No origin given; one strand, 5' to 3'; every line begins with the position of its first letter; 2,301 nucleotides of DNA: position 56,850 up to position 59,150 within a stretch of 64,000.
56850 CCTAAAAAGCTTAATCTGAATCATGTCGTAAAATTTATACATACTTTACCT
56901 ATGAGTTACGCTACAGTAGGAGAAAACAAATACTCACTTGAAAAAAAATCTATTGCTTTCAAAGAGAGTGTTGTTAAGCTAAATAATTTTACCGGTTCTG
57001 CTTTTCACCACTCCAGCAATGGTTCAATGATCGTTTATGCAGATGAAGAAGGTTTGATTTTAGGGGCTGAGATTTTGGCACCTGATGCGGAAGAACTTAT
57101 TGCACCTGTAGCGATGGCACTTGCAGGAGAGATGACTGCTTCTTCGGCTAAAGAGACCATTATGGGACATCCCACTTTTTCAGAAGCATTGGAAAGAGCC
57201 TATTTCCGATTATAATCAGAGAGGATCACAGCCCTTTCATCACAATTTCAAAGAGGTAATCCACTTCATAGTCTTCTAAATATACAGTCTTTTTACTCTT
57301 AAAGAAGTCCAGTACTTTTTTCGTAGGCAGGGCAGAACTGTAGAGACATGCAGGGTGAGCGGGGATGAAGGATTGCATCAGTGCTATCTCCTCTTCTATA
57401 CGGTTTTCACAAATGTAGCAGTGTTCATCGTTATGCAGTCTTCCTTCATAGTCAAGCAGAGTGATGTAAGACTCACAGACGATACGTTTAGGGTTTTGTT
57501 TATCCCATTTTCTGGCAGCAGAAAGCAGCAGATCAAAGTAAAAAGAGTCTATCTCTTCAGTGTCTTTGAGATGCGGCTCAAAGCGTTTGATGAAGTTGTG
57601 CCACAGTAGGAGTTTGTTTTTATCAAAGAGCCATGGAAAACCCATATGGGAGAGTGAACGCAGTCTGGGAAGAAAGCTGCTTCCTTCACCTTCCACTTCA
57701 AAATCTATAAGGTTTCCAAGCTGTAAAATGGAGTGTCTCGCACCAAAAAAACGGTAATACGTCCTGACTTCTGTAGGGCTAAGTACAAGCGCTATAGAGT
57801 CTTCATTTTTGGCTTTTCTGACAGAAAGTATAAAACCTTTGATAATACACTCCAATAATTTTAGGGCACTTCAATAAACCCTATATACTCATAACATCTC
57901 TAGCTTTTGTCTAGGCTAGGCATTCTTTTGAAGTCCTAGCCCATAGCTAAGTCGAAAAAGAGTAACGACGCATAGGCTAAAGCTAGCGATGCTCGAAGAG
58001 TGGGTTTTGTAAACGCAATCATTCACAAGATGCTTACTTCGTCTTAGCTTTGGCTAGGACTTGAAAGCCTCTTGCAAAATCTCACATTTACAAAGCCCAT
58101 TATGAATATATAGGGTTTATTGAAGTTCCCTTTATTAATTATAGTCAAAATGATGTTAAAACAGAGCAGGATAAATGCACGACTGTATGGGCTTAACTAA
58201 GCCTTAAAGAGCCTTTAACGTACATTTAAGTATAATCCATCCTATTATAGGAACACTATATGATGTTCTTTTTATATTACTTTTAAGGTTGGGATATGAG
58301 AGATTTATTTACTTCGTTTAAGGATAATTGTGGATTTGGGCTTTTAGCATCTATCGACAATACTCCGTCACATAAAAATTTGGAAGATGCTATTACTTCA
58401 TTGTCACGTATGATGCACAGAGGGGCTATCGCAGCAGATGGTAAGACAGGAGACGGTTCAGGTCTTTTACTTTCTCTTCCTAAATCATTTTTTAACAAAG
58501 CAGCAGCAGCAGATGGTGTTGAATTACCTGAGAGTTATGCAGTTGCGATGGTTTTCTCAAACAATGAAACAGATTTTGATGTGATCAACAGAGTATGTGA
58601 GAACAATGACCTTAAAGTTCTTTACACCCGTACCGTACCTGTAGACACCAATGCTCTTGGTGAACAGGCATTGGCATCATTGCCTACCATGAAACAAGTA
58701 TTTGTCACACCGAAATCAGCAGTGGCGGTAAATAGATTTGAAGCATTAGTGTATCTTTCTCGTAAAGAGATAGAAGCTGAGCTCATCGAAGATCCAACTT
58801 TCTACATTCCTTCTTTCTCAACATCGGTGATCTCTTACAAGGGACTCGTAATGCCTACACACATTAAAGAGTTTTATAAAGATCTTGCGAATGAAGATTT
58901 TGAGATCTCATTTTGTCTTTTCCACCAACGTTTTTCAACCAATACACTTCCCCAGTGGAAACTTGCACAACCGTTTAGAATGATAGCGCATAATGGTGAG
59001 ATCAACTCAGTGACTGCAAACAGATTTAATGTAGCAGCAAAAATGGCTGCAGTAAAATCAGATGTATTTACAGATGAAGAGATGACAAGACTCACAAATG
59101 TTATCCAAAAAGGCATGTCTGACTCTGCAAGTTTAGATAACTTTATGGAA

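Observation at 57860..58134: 267-bp MITE with nested internal inverted repeats in the recO/gltB divergent promoter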

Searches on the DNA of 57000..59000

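Call 5: search_rna_families(source=window, start=57000, end=59000, threshold=evalue, max_evalue=1)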
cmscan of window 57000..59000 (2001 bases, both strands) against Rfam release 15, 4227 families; matches with E-value up to 1: 1.
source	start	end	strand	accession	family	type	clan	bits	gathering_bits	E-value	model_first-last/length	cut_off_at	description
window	57092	57154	-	RF02050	STnc470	Gene; sRNA;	-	16.7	80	0.24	1-226/226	no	Salmonella enterica sRNA STnc470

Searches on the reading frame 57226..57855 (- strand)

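Call 76: search_protein_families(library=ncbifam, proteins=[window:57226-57855:-], max_evalue=1e-10)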
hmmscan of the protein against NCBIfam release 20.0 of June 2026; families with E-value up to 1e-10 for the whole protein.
window:57226-57855:- (209 aa): 1 family
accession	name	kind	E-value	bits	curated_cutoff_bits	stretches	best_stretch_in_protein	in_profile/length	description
NF010483.0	PRK13908.1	equivalog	4.3e-83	278.1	137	1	6-209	2-204/204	recombination protein RecO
